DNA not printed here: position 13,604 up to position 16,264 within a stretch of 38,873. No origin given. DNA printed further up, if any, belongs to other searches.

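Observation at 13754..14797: Cryptic Cys/Met-metabolism (fold-type I) PLP-enzyme-like domain at the C-terminus of the 786-aa orphan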

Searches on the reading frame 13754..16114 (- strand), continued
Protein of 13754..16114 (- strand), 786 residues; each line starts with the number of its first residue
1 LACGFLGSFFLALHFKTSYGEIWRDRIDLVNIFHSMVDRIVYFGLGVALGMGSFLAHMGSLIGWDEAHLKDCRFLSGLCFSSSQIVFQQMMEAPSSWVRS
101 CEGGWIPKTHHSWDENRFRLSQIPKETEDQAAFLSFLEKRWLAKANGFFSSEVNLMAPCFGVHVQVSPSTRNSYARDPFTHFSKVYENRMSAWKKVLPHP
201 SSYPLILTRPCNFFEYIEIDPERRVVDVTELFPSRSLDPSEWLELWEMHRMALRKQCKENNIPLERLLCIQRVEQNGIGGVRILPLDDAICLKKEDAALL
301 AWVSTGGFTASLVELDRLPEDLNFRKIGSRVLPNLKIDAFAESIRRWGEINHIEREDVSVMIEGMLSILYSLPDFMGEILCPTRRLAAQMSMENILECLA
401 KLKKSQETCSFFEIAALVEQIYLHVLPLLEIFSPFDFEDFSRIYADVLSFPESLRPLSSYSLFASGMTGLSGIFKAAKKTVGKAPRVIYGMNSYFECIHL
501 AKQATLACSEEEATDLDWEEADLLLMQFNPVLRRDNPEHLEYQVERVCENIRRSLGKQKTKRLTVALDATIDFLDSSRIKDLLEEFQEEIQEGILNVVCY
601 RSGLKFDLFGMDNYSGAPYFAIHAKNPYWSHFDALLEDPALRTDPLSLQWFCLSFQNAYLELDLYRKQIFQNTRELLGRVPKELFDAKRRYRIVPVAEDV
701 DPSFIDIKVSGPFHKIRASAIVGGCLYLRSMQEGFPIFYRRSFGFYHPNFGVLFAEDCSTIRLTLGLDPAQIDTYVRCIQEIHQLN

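Call 23: search_protein_families(library=pfam, proteins=[P0084, P0113, P0117, P0126, P0127, P0162, P0138], max_evalue=0.01)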
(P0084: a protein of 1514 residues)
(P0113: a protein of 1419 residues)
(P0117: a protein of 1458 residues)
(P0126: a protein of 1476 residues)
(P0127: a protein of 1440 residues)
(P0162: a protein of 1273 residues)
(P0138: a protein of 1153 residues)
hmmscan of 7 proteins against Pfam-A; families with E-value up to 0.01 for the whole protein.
P0084 (1514 aa): 6 families
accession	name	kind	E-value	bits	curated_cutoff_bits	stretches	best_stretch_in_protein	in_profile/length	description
PF07722.19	Peptidase_C26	-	1.1e-24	87.9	20.5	1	415-583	50-219/219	Peptidase C26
PF13599.13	Pentapeptide_4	-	9e-19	67.8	38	1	204-280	2-78/78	Pentapeptide repeat region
PF00805.28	Pentapeptide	-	1.2e-13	50.8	20.2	3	205-241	3-39/40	Pentapeptide repeats (8 copies)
PF13576.12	Pentapeptide_3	-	1.4e-11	44.8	27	2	205-248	1-47/48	Pentapeptide repeats (9 copies)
PF00117.34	GATase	-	4.7e-08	33.4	22.8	1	458-589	59-178/190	Glutamine amidotransferase class-I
PF23894.2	LD_SV2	-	4e-06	27.5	29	1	180-233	37-90/92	SV2A/B/C luminal domain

P0113 (1419 aa): 6 families
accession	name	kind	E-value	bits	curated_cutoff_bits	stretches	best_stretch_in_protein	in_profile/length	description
PF07722.19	Peptidase_C26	-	2.8e-29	102.9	20.5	1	409-581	32-219/219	Peptidase C26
PF13599.13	Pentapeptide_4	-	1.4e-15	57.5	38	1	201-269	1-69/78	Pentapeptide repeat region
PF00805.28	Pentapeptide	-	2.2e-15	56.3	20.2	4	191-229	1-39/40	Pentapeptide repeats (8 copies)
PF00117.34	GATase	-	4.8e-11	43.1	22.8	1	475-583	62-174/190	Glutamine amidotransferase class-I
PF13576.12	Pentapeptide_3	-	6.5e-10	39.5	27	1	228-268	1-44/48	Pentapeptide repeats (9 copies)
PF23894.2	LD_SV2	-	0.00062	20.5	29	1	192-258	31-92/92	SV2A/B/C luminal domain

P0117 (1458 aa): 6 families
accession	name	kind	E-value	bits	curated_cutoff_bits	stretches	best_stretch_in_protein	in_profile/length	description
PF07722.19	Peptidase_C26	-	1.2e-18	68.2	20.5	1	420-571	53-219/219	Peptidase C26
PF13599.13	Pentapeptide_4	-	2.7e-14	53.4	38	2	228-301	2-75/78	Pentapeptide repeat region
PF00117.34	GATase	-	1.4e-11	44.8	22.8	1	453-573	50-174/190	Glutamine amidotransferase class-I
PF00805.28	Pentapeptide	-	1.4e-11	44.2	20.2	2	237-274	1-38/40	Pentapeptide repeats (8 copies)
PF13576.12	Pentapeptide_3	-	2e-06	28.4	27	1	230-265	2-39/48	Pentapeptide repeats (9 copies)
PF23894.2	LD_SV2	-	0.0013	19.5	29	0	208-271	26-89/92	SV2A/B/C luminal domain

P0126 (1476 aa): 6 families
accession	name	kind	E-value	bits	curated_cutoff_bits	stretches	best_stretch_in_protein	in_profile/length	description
PF07722.19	Peptidase_C26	-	2.5e-20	73.6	20.5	1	425-579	53-219/219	Peptidase C26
PF13599.13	Pentapeptide_4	-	1.5e-17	63.9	38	1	211-281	1-71/78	Pentapeptide repeat region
PF00805.28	Pentapeptide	-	9.7e-14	51.1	20.2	3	201-240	1-40/40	Pentapeptide repeats (8 copies)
PF00117.34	GATase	-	1.3e-09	38.5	22.8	1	469-584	62-177/190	Glutamine amidotransferase class-I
PF13576.12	Pentapeptide_3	-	3.2e-08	34.1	27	3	203-245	1-46/48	Pentapeptide repeats (9 copies)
PF23894.2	LD_SV2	-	4.6e-06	27.3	29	1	190-258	24-92/92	SV2A/B/C luminal domain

P0127 (1440 aa): 6 families
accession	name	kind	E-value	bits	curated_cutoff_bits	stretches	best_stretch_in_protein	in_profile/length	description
PF07722.19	Peptidase_C26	-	1.8e-25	90.4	20.5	1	420-583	42-219/219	Peptidase C26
PF13599.13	Pentapeptide_4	-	1.1e-12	48.3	38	1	178-254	2-78/78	Pentapeptide repeat region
PF00805.28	Pentapeptide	-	3e-12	46.3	20.2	1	187-225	1-39/40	Pentapeptide repeats (8 copies)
PF13576.12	Pentapeptide_3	-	1.9e-08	34.8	27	1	195-233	2-43/48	Pentapeptide repeats (9 copies)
PF00117.34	GATase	-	4.5e-08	33.4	22.8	1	475-586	61-175/190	Glutamine amidotransferase class-I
PF23894.2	LD_SV2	-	0.00014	22.6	29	1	174-229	37-92/92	SV2A/B/C luminal domain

P0162 (1273 aa): 0 families

P0138 (1153 aa): 1 family
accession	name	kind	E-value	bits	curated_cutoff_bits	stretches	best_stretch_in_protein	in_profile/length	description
PF13539.11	Peptidase_M15_4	-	2.1e-20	73.5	25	1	1066-1143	3-70/70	D-alanyl-D-alanine carboxypeptidase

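Call 32: find_related_loci(query=A1, collection=genome_contigs, flank=6000)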
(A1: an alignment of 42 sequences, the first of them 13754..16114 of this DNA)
Query A1 (786 aa) in genome_contigs; peptide patterns used: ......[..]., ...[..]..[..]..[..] (x = any residue, [..] = any of these).
123 stretches matched a pattern; 79 encode a relative of the query (tblastn E <= 1e-3); 77 distinct loci.
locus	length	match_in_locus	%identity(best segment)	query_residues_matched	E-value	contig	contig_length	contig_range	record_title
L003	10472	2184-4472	48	9-782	0e+0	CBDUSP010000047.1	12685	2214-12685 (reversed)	MAG TPA_asm: uncultured bacterium isolate SRR22302347_binner123_Refined_34 genome assembly, contig: ERZ25073594.1754, wh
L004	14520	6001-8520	42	4-786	0e+0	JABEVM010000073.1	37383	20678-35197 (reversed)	MAG: Chlamydiae bacterium isolate MAG 32 k99_274132, whole genome shotgun sequence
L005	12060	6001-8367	44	31-786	0e+0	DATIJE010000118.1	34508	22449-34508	MAG TPA_asm: Rhabdochlamydiaceae bacterium isolate SMAG_U15683 k141_67224, whole genome shotgun sequence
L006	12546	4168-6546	46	33-786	0e+0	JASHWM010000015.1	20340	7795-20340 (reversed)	MAG: Candidatus Rhabdochlamydia sp. isolate JOPF231 JOPF_NEAR_contig_91582, whole genome shotgun sequence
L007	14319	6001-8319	44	33-786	0e+0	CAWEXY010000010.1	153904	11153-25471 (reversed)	MAG: uncultured Verrucomicrobiae bacterium isolate MFD04780.bin.2.55 genome assembly, contig: contig_23697, whole genome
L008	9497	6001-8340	43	30-786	0e+0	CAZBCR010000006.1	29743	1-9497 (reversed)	MAG TPA_asm: uncultured bacterium isolate SRP200132_co1_555 genome assembly, contig: NODE_2652_length_29743_cov_11.35283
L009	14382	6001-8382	42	32-786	0e+0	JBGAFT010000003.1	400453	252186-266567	MAG: bacterium isolate MAG_MBR_H125.77 MBRH125-77_opera_contig_183, whole genome shotgun sequence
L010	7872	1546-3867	45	32-786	0e+0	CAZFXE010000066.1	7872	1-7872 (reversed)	MAG TPA_asm: uncultured bacterium isolate SRP200132_co1_540 genome assembly, contig: NODE_16904_length_7872_cov_9.525393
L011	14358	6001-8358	42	27-786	0e+0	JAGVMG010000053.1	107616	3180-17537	MAG: Parachlamydiales bacterium isolate SW_7 c_000000059208, whole genome shotgun sequence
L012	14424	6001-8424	43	31-786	0e+0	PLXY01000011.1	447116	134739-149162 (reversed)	MAG: Parachlamydiales bacterium isolate palsa_1444 73.20120700_P3D.326_contig_2771, whole genome shotgun sequence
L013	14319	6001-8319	44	33-786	0e+0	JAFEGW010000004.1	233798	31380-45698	MAG: Verrucomicrobia bacterium isolate SZAS AMP-14 VERR-AMP-1__4__length-233798, whole genome shotgun sequence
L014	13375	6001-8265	46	34-786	0e+0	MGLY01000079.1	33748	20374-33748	MAG: Chlamydiae bacterium RIFCSPHIGHO2_12_FULL_49_9 rifcsphigho2_12_scaffold_5452, whole genome shotgun sequence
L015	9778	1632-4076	42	14-786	0e+0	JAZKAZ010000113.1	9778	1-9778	MAG: Chlamydiota bacterium isolate ADI_H3L2_1_122_18_3-bin054_1 ADIH3L21_B054_1_000000000113, whole genome shotgun seque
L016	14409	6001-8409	42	15-786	0e+0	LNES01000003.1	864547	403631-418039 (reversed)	MAG: Chlamydiae bacterium Ga0074140 Ga0074140_11.3, whole genome shotgun sequence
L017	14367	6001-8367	42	31-785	0e+0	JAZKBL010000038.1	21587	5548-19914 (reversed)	MAG: Chlamydiota bacterium isolate ADI_H3L2_1_122_18_3-bin080 ADIH3L21_B080_0_000000000038, whole genome shotgun sequenc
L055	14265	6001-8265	36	33-785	1e-150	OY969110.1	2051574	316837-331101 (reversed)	MAG: uncultured Chlamydiae bacterium isolate MFD00082.bin.c.5 genome assembly, chromosome: 1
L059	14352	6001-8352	40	31-786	0e+0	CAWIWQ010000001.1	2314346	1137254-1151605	MAG: uncultured Verrucomicrobiae bacterium isolate MFD04944.bin.1.15 genome assembly, contig: contig_13454, whole genome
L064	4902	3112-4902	37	18-680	2e-129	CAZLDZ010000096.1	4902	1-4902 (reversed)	MAG TPA_asm: uncultured bacterium isolate SRP200132_co2_233 genome assembly, contig: NODE_22100_length_4902_cov_6.711780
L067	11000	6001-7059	54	434-785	4e-126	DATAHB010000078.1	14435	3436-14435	MAG TPA_asm: Rhabdochlamydiaceae bacterium isolate SMAG_U6844 k141_2696520, whole genome shotgun sequence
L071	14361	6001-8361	43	31-786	0e+0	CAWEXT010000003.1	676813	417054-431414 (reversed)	MAG: uncultured Simkaniaceae bacterium isolate MFD05512.bin.2.8 genome assembly, contig: contig_5494, whole genome shotg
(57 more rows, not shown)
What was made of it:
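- The 77 genome loci are almost all labelled as chlamydial lineages or left unclassified; the few with other labels are treated here as mislabelled Chlamydiota MAGs (call 32).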

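Call 62: search_protein_families(library=pfam, proteins=[P0108, P0116, P0121, P0160, P0178, P0171, P0120, P0109, P0083], max_evalue=0.01)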
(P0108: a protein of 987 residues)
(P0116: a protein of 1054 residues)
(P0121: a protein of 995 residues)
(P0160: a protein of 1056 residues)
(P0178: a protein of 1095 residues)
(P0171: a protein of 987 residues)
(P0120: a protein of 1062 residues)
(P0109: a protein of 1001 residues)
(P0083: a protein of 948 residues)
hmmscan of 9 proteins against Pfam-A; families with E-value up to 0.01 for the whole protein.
P0108 (987 aa): 0 families

P0116 (1054 aa): 0 families

P0121 (995 aa): 0 families

P0160 (1056 aa): 0 families

P0178 (1095 aa): 0 families

P0171 (987 aa): 0 families

P0120 (1062 aa): 1 family
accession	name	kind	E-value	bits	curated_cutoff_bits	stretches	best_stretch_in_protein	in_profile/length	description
PF13539.11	Peptidase_M15_4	-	3.6e-16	59.9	25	1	976-1053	5-70/70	D-alanyl-D-alanine carboxypeptidase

P0109 (1001 aa): 0 families

P0083 (948 aa): 0 families
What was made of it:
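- Others carry Peptidase_M15_4 (D-Ala-D-Ala carboxypeptidase type) at the C-terminus: P0138, P0120 (calls 23, 62).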

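Call 64: find_homologous_proteins(query=A3, max_evalue=0.001)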
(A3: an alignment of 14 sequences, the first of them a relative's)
Query A3 (14 sequences) (1054 aa, profile of the alignment): 2 proteins with E <= 0.001 among 8000 candidates.
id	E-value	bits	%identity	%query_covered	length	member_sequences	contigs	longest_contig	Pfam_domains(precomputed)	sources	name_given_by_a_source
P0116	0.0e+0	1201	100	100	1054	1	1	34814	-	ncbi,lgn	-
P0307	0.0e+0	1051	44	89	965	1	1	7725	-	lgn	-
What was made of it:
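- Tried and rejected: A search seeded with an alignment of distant paralogues returned only 2 proteins (call 64).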

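Call 65: find_encoding_contigs(protein=P0116, flank=8000, max_places=3)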
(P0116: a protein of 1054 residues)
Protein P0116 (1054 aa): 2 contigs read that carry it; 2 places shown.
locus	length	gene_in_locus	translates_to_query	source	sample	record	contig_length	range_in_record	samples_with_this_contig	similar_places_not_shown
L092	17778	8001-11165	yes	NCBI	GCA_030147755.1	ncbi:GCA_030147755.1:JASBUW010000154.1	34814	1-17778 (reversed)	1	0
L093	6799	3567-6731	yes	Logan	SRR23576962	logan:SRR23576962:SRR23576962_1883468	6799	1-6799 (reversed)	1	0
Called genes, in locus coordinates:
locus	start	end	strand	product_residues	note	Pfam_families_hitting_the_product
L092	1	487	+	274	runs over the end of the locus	PF13338:AbiEi_4 (weak)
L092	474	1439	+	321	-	PF08843:AbiEii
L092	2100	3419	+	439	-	PF05193:Peptidase_M16_C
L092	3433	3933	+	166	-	PF00293:NUDIX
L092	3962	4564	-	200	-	PF09055:Sod_Ni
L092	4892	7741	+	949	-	-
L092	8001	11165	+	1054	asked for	-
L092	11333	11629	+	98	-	-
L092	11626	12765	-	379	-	PF00155:Aminotran_1_2 (weak), PF00266:Aminotran_5, PF01053:Cys_Met_Meta_PP (weak), PF01212:Beta_elim_lyase (faint)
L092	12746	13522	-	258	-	PF00481:PP2C (weak), PF13672:PP2C_2, PF07228:SpoIIE (weak)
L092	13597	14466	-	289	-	PF02517:Rce1-like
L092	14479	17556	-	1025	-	-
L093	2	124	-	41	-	?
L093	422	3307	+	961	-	-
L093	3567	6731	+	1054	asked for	-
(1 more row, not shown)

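Call 67: list_cluster_members(proteins=[L092:2100-3416:+, L092:3433-3930:+, L092:11629-12765:-, L092:12749-13522:-, L092:4892-7738:+, P0120, P0087, P0101, P0094, P0139])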
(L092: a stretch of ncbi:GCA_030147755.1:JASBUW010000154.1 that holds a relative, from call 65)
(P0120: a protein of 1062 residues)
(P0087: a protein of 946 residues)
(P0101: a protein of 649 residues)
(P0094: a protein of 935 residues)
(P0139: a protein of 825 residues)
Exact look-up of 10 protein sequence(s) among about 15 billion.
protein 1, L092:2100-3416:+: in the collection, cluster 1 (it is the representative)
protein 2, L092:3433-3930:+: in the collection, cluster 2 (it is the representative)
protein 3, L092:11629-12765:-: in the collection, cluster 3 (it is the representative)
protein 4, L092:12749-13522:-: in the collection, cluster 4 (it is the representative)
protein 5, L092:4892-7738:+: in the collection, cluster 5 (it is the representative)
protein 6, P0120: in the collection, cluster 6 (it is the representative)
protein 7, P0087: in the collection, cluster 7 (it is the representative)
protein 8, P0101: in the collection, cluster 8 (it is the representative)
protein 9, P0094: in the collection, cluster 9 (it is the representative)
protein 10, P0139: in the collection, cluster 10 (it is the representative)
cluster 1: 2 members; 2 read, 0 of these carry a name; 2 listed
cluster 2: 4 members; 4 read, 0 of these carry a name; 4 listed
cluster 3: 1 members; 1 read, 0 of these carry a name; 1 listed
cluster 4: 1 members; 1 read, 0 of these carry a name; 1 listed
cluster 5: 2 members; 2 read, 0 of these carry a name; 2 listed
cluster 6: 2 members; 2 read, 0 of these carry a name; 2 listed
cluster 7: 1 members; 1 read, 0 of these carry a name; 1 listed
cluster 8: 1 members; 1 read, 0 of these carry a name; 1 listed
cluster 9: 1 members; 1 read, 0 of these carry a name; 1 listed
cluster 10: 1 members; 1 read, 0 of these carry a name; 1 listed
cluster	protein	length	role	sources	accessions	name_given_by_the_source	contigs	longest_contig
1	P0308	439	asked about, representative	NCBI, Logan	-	-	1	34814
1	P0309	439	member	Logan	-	-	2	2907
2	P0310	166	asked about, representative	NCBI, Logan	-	-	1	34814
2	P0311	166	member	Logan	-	-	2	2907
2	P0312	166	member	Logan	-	-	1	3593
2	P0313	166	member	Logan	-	-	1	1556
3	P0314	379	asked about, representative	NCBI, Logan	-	-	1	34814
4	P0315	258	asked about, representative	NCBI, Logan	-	-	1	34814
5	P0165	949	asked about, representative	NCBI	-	-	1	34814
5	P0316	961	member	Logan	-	-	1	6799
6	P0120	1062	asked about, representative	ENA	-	-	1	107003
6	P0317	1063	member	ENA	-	-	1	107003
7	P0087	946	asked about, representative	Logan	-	-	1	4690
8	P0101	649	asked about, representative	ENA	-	-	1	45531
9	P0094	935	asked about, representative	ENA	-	-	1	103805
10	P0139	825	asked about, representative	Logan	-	-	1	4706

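Call 77: search_protein_families(library=pfam, proteins=[L064:1958-2395:+, L013:8297-9634:+, L071:2544-3416:-, L059:3890-4867:-, L055:1478-2773:+, L067:2282-3013:-, L008:3258-3944:+, L067:3851-5002:+, L012:3419-4204:+, L013:10992-13040:+], max_evalue=0.001)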
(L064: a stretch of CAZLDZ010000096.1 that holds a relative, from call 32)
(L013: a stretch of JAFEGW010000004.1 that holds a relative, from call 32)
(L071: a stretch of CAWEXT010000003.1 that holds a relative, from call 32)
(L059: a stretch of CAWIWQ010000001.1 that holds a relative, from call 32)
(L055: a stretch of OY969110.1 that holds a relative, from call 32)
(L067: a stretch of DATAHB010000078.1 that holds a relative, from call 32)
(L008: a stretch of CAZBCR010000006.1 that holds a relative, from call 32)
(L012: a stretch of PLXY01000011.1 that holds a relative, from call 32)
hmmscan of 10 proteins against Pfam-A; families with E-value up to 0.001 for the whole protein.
L064:1958-2395:+ (145 aa): 0 families

L013:8297-9634:+ (445 aa): 2 families
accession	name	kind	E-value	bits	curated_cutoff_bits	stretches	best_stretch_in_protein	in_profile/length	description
PF07690.21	MFS_1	-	4.2e-40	138.2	33.4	1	61-402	2-345/347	Major Facilitator Superfamily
PF00083.30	Sugar_tr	-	4.2e-08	32.9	22.3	1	100-171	56-130/452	Sugar (and other) transporter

L071:2544-3416:- (290 aa): 3 families
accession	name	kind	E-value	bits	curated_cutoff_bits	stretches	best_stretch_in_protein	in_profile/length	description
PF00106.31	adh_short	-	3.2e-34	118.6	26.6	1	7-192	1-182/195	short chain dehydrogenase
PF13561.12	adh_short_C2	-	5.7e-27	95.2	27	1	16-197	6-184/236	Enoyl-(Acyl carrier protein) reductase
PF08659.16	KR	-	1.9e-05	25.1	22.6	1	8-90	2-86/180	KR domain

L059:3890-4867:- (325 aa): 1 family
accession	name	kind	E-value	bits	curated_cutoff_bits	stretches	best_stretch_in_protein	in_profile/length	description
PF00892.27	EamA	-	3e-22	79.8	28.2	2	46-177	2-134/135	EamA-like transporter family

L055:1478-2773:+ (431 aa): 3 families
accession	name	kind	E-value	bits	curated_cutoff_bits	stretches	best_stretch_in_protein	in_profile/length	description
PF09821.14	AAA_assoc_C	-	3.5e-43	147.4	27.6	1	301-418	2-119/119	C-terminal AAA-associated domain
PF00005.33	ABC_tran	-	3.7e-31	109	25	1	27-165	2-136/137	ABC transporter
PF13304.12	AAA_21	-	0.00015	22.4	27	0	135-201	235-300/304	AAA domain, putative AbiEii toxin, Type IV TA system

L067:2282-3013:- (243 aa): 2 families
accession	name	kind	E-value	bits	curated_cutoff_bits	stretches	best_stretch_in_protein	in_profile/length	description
PF00849.27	PseudoU_synth_2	-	1.1e-17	65.1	26.8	1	71-197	2-150/152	RNA pseudouridylate synthase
PF01479.30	S4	-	2.9e-13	49.8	22.8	1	10-56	2-48/48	S4 domain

L008:3258-3944:+ (228 aa): 1 family
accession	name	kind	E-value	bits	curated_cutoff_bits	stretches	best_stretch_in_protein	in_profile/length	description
PF00300.27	His_Phos_1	-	1.4e-36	126.4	21.7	2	8-92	1-80/194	Histidine phosphatase superfamily (branch 1)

L067:3851-5002:+ (383 aa): 1 family
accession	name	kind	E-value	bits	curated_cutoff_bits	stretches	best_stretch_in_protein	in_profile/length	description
PF00266.25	Aminotran_5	-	1.4e-39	136.6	21.5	1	20-245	1-225/371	Aminotransferase class-V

L012:3419-4204:+ (261 aa): 2 families
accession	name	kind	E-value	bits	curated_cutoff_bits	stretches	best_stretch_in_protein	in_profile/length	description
PF01106.22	NifU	-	7.3e-15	55.3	27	1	185-251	1-66/67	NifU-like domain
PF01592.21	NifU_N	-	5.9e-11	43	22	1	15-141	2-115/127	NifU-like N terminal domain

L013:10992-13040:+ (682 aa): 4 families
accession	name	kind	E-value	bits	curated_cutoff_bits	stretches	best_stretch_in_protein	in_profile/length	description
PF00270.35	DEAD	-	8.4e-27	94.4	26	1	21-186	1-163/167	DEAD/DEAH box helicase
PF00271.37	Helicase_C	-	1.7e-22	80.2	23.5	1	230-334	6-110/110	Helicase conserved C-terminal domain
PF16124.10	RecQ_Zn_bind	-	1.2e-09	39.2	25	1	436-481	20-66/66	RecQ zinc-binding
PF04851.21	ResIII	-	3.2e-09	37.4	22.5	1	19-182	3-161/164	Type III restriction enzyme, res subunit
